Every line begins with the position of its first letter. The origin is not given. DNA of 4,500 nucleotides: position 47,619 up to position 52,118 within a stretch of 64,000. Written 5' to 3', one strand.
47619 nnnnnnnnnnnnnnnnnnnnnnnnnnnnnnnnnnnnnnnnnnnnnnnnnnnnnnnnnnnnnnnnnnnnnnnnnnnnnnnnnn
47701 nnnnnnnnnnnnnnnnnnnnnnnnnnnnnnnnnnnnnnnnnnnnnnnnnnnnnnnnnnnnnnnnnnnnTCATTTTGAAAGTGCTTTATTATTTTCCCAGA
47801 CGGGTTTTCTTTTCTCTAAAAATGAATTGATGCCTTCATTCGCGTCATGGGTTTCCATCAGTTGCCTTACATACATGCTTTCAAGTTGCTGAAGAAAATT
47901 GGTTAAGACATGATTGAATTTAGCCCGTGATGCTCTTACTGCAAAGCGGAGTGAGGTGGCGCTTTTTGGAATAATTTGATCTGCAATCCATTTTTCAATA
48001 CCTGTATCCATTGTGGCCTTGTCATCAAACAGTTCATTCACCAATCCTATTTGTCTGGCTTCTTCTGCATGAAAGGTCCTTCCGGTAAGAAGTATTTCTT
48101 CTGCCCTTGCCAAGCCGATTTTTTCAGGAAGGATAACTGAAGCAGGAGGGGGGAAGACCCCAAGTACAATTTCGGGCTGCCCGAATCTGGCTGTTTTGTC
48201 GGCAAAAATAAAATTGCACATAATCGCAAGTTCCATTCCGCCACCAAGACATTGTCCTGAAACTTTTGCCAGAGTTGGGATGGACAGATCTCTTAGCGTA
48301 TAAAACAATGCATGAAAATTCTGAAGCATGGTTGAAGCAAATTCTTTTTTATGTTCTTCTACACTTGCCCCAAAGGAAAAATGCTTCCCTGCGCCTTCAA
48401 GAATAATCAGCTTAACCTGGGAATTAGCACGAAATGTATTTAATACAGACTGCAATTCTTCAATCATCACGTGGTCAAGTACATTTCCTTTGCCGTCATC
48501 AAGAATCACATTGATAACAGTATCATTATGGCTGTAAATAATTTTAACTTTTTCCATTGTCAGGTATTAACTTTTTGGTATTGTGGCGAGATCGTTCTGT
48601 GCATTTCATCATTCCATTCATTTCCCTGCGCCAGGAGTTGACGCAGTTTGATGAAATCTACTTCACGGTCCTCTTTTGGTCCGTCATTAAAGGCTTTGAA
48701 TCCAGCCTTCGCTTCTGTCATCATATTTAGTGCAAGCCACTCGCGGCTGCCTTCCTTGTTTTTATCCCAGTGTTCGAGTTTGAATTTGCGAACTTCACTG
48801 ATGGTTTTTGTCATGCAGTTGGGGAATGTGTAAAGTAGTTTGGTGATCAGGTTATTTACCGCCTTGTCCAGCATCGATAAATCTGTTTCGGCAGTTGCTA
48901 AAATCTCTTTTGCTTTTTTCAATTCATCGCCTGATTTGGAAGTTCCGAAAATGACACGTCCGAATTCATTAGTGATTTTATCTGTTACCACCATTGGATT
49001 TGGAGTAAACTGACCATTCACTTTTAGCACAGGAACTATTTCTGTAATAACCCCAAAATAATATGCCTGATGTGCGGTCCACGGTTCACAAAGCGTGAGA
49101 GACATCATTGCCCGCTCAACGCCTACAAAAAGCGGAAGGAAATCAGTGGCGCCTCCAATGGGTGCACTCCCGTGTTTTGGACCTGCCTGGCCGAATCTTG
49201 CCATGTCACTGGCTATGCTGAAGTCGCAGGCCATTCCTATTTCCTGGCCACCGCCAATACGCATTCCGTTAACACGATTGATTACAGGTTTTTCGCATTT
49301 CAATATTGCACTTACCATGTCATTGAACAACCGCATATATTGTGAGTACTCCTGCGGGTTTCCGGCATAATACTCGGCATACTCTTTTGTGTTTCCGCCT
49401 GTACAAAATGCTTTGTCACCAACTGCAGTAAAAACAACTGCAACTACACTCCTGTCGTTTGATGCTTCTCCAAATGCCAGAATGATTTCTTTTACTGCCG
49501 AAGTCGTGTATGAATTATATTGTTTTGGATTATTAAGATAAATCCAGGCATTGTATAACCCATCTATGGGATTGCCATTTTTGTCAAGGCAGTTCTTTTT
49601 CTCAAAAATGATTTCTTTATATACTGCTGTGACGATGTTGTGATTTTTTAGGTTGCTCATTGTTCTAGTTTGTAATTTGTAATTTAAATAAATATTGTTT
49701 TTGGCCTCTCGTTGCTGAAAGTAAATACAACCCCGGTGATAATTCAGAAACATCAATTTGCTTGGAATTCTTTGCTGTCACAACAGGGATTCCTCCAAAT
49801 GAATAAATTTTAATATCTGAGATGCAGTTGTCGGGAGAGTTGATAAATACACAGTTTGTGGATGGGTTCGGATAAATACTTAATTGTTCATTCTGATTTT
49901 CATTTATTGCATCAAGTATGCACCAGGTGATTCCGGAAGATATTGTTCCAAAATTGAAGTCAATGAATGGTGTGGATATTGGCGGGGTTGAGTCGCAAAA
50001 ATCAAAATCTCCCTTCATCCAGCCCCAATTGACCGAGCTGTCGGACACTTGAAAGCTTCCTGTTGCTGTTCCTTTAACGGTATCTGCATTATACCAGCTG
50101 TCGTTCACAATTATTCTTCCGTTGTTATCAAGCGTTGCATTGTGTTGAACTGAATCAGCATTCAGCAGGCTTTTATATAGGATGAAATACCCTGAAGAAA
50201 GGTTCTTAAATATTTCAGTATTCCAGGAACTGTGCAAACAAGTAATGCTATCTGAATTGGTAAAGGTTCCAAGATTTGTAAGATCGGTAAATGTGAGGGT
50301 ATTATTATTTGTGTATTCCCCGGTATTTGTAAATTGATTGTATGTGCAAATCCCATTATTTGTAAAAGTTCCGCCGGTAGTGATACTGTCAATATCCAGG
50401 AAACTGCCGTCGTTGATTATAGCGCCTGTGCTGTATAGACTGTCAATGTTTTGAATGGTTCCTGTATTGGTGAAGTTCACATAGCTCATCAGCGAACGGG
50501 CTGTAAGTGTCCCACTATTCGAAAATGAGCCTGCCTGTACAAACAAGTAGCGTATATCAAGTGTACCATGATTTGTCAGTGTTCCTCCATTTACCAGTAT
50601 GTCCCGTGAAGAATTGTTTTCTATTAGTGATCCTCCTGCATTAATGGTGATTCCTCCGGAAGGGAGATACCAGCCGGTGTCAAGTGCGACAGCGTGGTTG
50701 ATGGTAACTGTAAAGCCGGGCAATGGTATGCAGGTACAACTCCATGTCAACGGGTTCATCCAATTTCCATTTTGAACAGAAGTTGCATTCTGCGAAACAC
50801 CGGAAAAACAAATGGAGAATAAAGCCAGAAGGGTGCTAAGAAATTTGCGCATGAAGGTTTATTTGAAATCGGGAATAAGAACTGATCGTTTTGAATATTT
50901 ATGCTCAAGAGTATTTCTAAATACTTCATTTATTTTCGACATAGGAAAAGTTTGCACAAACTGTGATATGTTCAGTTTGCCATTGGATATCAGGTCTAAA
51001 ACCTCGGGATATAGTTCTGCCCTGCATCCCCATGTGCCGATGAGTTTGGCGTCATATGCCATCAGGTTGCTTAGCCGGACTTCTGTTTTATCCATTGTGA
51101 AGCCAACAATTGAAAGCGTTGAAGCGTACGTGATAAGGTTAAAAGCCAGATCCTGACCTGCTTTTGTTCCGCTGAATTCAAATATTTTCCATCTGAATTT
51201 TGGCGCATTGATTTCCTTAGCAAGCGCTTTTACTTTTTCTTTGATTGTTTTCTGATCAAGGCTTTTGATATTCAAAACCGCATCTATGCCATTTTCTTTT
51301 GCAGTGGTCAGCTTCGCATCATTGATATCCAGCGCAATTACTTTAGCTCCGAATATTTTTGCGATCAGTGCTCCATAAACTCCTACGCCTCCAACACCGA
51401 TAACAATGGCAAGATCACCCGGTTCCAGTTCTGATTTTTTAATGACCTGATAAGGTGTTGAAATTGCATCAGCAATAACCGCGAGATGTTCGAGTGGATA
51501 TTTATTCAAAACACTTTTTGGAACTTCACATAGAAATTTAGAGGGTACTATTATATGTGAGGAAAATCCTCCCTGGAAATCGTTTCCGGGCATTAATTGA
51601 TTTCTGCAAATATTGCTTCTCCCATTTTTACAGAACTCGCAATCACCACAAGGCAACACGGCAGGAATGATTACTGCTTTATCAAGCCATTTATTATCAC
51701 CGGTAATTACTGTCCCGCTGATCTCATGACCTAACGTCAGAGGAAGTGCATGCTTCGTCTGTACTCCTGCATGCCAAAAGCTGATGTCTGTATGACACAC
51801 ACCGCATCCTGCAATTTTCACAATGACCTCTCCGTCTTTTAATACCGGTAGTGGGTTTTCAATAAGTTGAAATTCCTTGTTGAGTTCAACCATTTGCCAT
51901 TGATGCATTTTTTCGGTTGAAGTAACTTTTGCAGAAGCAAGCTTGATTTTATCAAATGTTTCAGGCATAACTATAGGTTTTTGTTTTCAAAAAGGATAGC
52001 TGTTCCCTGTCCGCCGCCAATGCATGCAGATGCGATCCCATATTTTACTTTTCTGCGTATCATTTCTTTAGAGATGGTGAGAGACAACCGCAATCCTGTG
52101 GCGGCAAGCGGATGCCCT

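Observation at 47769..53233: Lower benzoyl-CoA-pathway-like gene set (Dch-like, Oah-like, Had-like, thiolase, HADH/ECH) adjacent to the reductase genes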

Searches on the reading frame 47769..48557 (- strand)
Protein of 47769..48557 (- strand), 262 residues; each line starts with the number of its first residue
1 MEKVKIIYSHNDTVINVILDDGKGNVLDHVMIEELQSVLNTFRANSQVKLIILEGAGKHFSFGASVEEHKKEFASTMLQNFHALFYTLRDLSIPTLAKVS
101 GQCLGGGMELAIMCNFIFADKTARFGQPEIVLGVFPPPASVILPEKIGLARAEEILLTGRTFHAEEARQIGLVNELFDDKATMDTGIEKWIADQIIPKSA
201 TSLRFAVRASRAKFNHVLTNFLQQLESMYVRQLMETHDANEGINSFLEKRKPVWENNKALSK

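Call 5: search_protein_families(library=ncbifam, proteins=[window:47769-48557:-], max_evalue=0.00001)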
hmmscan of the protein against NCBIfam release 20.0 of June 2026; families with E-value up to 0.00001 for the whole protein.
window:47769-48557:- (262 aa): 71 families (the best 25 are shown)
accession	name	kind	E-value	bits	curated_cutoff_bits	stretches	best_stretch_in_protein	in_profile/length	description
TIGR03189.1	dienoyl_CoA_hyt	equivalog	1.4e-67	227.7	292.5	1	6-256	3-250/251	cyclohexa-1,5-dienecarbonyl-CoA hydratase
NF004517.0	PRK05862.1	equivalog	1.5e-43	149.2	396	1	5-256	5-256/257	enoyl-CoA hydratase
NF005803.0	PRK07658.1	equivalog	1.8e-43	148.8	313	1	8-256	6-256/257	enoyl-CoA hydratase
NF051848.1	EnCoAHydtEchA19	equivalog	3.2e-42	144.9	400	1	23-256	20-257/258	enoyl-CoA hydratase EchA19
NF007239.0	PRK09674.1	equivalog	6e-40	137.3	371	1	2-254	2-254/257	2,3-dehydroadipyl-CoA hydratase PaaF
NF006007.0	PRK08138.1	subfamily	2e-37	129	355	1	13-255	17-259/261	enoyl-CoA hydratase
NF006008.0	PRK08139.1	equivalog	7.3e-37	127.3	313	1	6-256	13-265/266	enoyl-CoA hydratase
NF004475.0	PRK05809.1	subfamily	8.7e-37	127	394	1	1-256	1-259/260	short-chain-enoyl-CoA hydratase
NF006566.0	PRK09076.1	subfamily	2.3e-36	125.8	286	1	5-256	6-259/260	enoyl-CoA hydratase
NF042430.2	EnCoAhydt_DpgD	equivalog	1.7e-35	122.7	400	1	9-256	2-257/258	enoyl-CoA-hydratase DpgD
NF004781.0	PRK06127.1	subfamily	3.4e-35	122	291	1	4-255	11-267/269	enoyl-CoA hydratase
NF005675.0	PRK07468.1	equivalog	3.8e-35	121.9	350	1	14-256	15-261/262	crotonase/enoyl-CoA hydratase family protein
NF006699.0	PRK09245.1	subfamily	5.2e-35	121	354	1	9-256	8-265/266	crotonase/enoyl-CoA hydratase family protein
NF005802.0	PRK07657.1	equivalog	1e-34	120.3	363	1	8-255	9-258/260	enoyl-CoA hydratase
NF005126.0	PRK06563.1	subfamily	6.8e-33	114.1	261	1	5-254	8-260/263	crotonase/enoyl-CoA hydratase family protein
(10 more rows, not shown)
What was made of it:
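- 47769..48557 (-): dch: cyclohexa-1,5-diene-1-carbonyl-CoA hydratase-like crotonase (262 aa). TIGR03189 is the best hit at 227.7 bits, below the cut-off of 292.5; the next family scores 149 (call 5).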

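Call 6: search_protein_families(library=pfam, proteins=[window:47769-48557:-], max_evalue=0.00001)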
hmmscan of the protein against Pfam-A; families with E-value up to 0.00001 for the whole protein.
window:47769-48557:- (262 aa): 2 families
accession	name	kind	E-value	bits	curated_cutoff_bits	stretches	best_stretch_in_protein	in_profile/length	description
PF00378.25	ECH_1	-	6.6e-52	176.8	27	1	11-256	3-250/251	Enoyl-CoA hydratase/isomerase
PF16113.10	ECH_2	-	5.6e-23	82.4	27.2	1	24-180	12-175/335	Enoyl-CoA hydratase/isomerase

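Call 11: search_solved_structures(query=window:47769-48557:-, max_evalue=1e-20)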
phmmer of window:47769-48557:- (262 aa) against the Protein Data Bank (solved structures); distinct sequences matched with E-value up to 1e-20: 37.
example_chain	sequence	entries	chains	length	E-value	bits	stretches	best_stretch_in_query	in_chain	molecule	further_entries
1ey3_A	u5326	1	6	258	1.1e-32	116.7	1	25-254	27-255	ENOYL-COA HYDRATASE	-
1mj3_A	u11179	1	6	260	1.1e-32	116.7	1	25-254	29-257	ENOYL-COA HYDRATASE, MITOCHONDRIAL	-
1dub_A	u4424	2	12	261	1.1e-32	116.6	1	25-254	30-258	2-ENOYL-COA HYDRATASE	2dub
9rgq_A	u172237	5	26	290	1.4e-32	116.3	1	25-254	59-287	Enoyl-CoA hydratase, mitochondrial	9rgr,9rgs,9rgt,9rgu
3pzk_A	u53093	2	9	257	5.9e-32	114.2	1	25-254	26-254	e enoyl-CoA hydratase echA8 | enoyl-CoA hydratase echA8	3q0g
3q0j_A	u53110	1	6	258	6e-32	114.2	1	25-254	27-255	enoyl-CoA hydratase echA8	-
3h81_A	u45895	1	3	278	7.8e-32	113.9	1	25-254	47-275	enoyl-CoA hydratase echA8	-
4fjw_D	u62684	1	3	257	1.6e-31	112.9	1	25-254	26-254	Probable enoyl-CoA hydratase echA8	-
2pbp_A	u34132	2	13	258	5.5e-30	107.8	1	25-255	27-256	Enoyl-CoA hydratase subunit I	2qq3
4fzw_A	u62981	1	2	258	6.6e-30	107.5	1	7-254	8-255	2,3-dehydroadipyl-CoA hydratase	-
8zru_A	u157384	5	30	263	8.2e-30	107.2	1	12-253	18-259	Enoyl-CoA hydratase, mitochondrial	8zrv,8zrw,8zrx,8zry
3moy_A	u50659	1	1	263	3.3e-29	105.3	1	25-254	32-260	Probable enoyl-CoA hydratase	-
3pea_A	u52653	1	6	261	6.5e-29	104.3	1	16-254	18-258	Enoyl-CoA hydratase/isomerase family protein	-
2hw5_A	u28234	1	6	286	7.3e-29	104.1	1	12-253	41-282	Enoyl-CoA hydratase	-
5zai_A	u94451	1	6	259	1.2e-27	100.2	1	23-255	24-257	3-hydroxypropionyl-coenzyme A dehydratase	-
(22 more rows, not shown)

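Call 13: find_homologous_proteins(query=window:47769-48557:-, max_evalue=1e-20)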
Query window:47769-48557:- (262 aa): 7663 proteins with E <= 1e-20 among 8000 candidates; the best 120 are listed.
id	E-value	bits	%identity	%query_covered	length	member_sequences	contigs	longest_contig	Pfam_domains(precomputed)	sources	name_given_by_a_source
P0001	5.1e-146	503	84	100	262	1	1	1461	PF00378.26,PF16113.11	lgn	-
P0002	2.5e-134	464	78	100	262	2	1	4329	PF00378.26,PF16113.11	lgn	-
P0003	4.9e-131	453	75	100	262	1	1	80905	PF00378.26,PF16113.11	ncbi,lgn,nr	ncbi:MAG: enoyl-CoA hydratase/isomerase family protein [Bacteroidetes bacterium]|nr:enoyl-CoA hydrat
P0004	1.3e-130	452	76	100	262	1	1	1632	PF00378.26,PF16113.11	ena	-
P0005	2.0e-130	452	76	98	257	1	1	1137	PF00378.26,PF16113.11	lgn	-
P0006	3.8e-129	447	74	100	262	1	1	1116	PF00378.26,PF16113.11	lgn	-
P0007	5.4e-128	444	74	100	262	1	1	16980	PF00378.26,PF16113.11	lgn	-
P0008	8.0e-128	443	73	98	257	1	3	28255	PF00378.26,PF16113.11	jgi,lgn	-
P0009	9.1e-128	443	73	100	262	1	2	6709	PF00378.26,PF16113.11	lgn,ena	-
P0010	9.1e-128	443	74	98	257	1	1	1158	PF00378.26,PF16113.11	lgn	-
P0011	2.9e-127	441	73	98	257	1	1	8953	PF00378.26,PF16113.11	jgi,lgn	-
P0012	2.9e-127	441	73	98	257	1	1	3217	PF00378.26,PF16113.11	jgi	-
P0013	4.4e-127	441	73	100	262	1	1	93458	PF00378.26,PF16113.11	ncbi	ncbi:MAG: enoyl-CoA hydratase-related protein [Bacteroidota bacterium]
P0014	6.7e-127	440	74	98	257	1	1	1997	PF00378.26,PF16113.11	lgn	-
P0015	9.7e-127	439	72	98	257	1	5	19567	PF00378.26,PF16113.11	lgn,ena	-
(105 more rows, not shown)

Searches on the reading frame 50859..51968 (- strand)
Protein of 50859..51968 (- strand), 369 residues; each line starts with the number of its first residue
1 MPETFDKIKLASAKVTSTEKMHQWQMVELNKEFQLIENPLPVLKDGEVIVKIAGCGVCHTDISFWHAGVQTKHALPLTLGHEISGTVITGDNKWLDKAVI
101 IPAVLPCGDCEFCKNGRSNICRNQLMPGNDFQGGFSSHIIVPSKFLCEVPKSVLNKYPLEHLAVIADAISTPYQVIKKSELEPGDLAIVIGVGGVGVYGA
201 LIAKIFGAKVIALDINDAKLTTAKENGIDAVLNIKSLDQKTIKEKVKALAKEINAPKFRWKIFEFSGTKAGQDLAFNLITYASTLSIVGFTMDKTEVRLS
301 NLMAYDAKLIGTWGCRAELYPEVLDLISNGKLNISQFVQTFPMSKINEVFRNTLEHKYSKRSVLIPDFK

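Call 5: search_protein_families(library=ncbifam, proteins=[window:50859-51968:-], max_evalue=0.00001)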
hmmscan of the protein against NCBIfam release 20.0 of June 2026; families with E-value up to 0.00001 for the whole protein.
window:50859-51968:- (369 aa): 20 families
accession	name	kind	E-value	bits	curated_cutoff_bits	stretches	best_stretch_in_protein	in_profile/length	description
TIGR03201.1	dearomat_had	equivalog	4.5e-136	453.5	338.65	1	23-366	1-349/349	6-hydroxycyclohex-1-ene-1-carbonyl-CoA dehydrogenase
NF041097.1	keto_inos_dh_IolM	equivalog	3.3e-41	141.2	450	1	19-360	26-384/389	scyllo-inosose 3-dehydrogenase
NF006940.0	PRK09422.1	equivalog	9.7e-39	133.3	344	1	27-364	6-333/338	alcohol dehydrogenase AdhP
NF010344.0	PRK13771.1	subfamily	6.3e-33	114.2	349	1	27-355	7-322/334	putative alcohol dehydrogenase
TIGR00692.1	tdh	equivalog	1.5e-31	109.7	458.35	1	33-351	11-326/340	L-threonine 3-dehydrogenase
NF003808.0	PRK05396.1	equivalog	4.5e-31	108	380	1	30-355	10-330/341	L-threonine 3-dehydrogenase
NF047908.1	AldhRedAhr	equivalog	3.8e-29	101.6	470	1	20-364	3-333/335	NADPH-dependent aldehyde reductase Ahr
NF007489.0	PRK10083.1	equivalog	1.9e-28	99.4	376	1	27-348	6-318/339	Zn-dependent oxidoreductase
TIGR03451.1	mycoS_dep_FDH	equivalog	3.1e-26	92.1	512.9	2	176-353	169-346/358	S-(hydroxymethyl)mycothiol dehydrogenase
TIGR03989.1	Rxyl_3153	subfamily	4.7e-26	91.9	440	2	133-357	139-362/370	NDMA-dependent alcohol dehydrogenase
NF007642.0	PRK10309.1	equivalog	9.7e-25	87.5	550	1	28-314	7-288/347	galactitol-1-phosphate 5-dehydrogenase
NF041172.1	AcrlCoa_red_Thmprot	equivalog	1.4e-24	86.7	500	1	30-235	10-215/334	acryloyl-CoA reductase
TIGR02818.1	adh_III_F_hyde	equivalog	7.6e-23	81.2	543.95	1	31-363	12-365/368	S-(hydroxymethyl)glutathione dehydrogenase/class III alcohol dehydrogenase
NF007375.0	PRK09880.1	equivalog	9.9e-23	80.4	469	1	27-352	10-329/344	L-idonate 5-dehydrogenase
TIGR03366.1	HpnZ_proposed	hypoth_equivalog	8.5e-21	74.5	328.1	1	41-298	1-262/315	putative phosphonate catabolism associated alcohol dehydrogenase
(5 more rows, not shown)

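Call 6: search_protein_families(library=pfam, proteins=[window:50859-51968:-], max_evalue=0.00001)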
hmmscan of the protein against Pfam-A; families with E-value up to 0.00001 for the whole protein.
window:50859-51968:- (369 aa): 2 families
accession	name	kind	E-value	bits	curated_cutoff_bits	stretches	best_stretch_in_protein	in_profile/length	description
PF08240.17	ADH_N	-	2.2e-21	76.5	23.5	1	44-151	1-104/104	Alcohol dehydrogenase GroES-like domain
PF00107.32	ADH_zinc_N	-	3.6e-20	72.7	31.8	1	194-328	1-128/129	Zinc-binding dehydrogenase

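Call 12: search_solved_structures(query=window:50859-51968:-, max_evalue=1e-20)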
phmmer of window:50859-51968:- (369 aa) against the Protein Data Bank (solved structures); distinct sequences matched with E-value up to 1e-20: 46.
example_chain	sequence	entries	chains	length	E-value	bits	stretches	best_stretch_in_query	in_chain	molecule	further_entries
7qul_A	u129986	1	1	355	2.9e-110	372.2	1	20-366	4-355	6-hydroxycyclohex-1-ene-1-carbonyl-CoA dehydrogenase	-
7quy_A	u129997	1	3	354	3e-110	372.2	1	20-364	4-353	6-hydroxycyclohex-1-ene-1-carbonyl-CoA dehydrogenase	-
6iqd_A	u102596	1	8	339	5.8e-38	134.4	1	28-364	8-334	Alcohol dehydrogenase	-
1rjw_A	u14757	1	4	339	7.8e-37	130.7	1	33-365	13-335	Alcohol dehydrogenase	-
3pii_A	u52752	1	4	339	1.4e-36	129.8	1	33-365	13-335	Alcohol dehydrogenase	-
9u4x_A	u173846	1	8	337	1.5e-36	129.8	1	30-361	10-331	Alcohol dehydrogenase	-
6ffx_A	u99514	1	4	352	3.1e-32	115.5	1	25-366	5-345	Alcohol dehydrogenase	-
8uar_A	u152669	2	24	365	3.4e-32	115.4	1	20-366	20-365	Rhodococcus ruber ADH | Rhodococcus ruber Alcohol Dehydrogenase Chain A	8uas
6fg0_A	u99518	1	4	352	6e-32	114.6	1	25-366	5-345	Alcohol dehydrogenase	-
2xaa_A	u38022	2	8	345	7.4e-32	114.3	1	25-366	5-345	SECONDARY ALCOHOL DEHYDROGENASE | ADH-A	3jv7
5od3_A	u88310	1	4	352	9.5e-32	113.9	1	25-366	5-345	Alcohol dehydrogenase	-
6ffz_A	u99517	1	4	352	1.4e-31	113.4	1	25-366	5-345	Alcohol dehydrogenase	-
1h2b_A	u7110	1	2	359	1.5e-31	113.3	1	18-366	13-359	ALCOHOL DEHYDROGENASE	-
5o8q_A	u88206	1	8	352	1.4e-30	110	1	25-366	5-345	Alcohol dehydrogenase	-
5o9f_A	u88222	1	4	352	1.7e-30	109.8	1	25-366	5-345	Alcohol dehydrogenase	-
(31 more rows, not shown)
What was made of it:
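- A Had crystal structure matches (call 12).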

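Call 26: search_solved_structures(query=window:50859-51968:-, max_evalue=1e-60, show_alignments=2)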
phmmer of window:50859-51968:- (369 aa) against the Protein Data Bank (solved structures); distinct sequences matched with E-value up to 1e-60: 2.
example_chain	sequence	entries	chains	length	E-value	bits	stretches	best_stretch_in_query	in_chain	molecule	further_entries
7qul_A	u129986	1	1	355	2.9e-110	372.2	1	20-366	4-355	6-hydroxycyclohex-1-ene-1-carbonyl-CoA dehydrogenase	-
7quy_A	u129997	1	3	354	3e-110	372.2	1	20-364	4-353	6-hydroxycyclohex-1-ene-1-carbonyl-CoA dehydrogenase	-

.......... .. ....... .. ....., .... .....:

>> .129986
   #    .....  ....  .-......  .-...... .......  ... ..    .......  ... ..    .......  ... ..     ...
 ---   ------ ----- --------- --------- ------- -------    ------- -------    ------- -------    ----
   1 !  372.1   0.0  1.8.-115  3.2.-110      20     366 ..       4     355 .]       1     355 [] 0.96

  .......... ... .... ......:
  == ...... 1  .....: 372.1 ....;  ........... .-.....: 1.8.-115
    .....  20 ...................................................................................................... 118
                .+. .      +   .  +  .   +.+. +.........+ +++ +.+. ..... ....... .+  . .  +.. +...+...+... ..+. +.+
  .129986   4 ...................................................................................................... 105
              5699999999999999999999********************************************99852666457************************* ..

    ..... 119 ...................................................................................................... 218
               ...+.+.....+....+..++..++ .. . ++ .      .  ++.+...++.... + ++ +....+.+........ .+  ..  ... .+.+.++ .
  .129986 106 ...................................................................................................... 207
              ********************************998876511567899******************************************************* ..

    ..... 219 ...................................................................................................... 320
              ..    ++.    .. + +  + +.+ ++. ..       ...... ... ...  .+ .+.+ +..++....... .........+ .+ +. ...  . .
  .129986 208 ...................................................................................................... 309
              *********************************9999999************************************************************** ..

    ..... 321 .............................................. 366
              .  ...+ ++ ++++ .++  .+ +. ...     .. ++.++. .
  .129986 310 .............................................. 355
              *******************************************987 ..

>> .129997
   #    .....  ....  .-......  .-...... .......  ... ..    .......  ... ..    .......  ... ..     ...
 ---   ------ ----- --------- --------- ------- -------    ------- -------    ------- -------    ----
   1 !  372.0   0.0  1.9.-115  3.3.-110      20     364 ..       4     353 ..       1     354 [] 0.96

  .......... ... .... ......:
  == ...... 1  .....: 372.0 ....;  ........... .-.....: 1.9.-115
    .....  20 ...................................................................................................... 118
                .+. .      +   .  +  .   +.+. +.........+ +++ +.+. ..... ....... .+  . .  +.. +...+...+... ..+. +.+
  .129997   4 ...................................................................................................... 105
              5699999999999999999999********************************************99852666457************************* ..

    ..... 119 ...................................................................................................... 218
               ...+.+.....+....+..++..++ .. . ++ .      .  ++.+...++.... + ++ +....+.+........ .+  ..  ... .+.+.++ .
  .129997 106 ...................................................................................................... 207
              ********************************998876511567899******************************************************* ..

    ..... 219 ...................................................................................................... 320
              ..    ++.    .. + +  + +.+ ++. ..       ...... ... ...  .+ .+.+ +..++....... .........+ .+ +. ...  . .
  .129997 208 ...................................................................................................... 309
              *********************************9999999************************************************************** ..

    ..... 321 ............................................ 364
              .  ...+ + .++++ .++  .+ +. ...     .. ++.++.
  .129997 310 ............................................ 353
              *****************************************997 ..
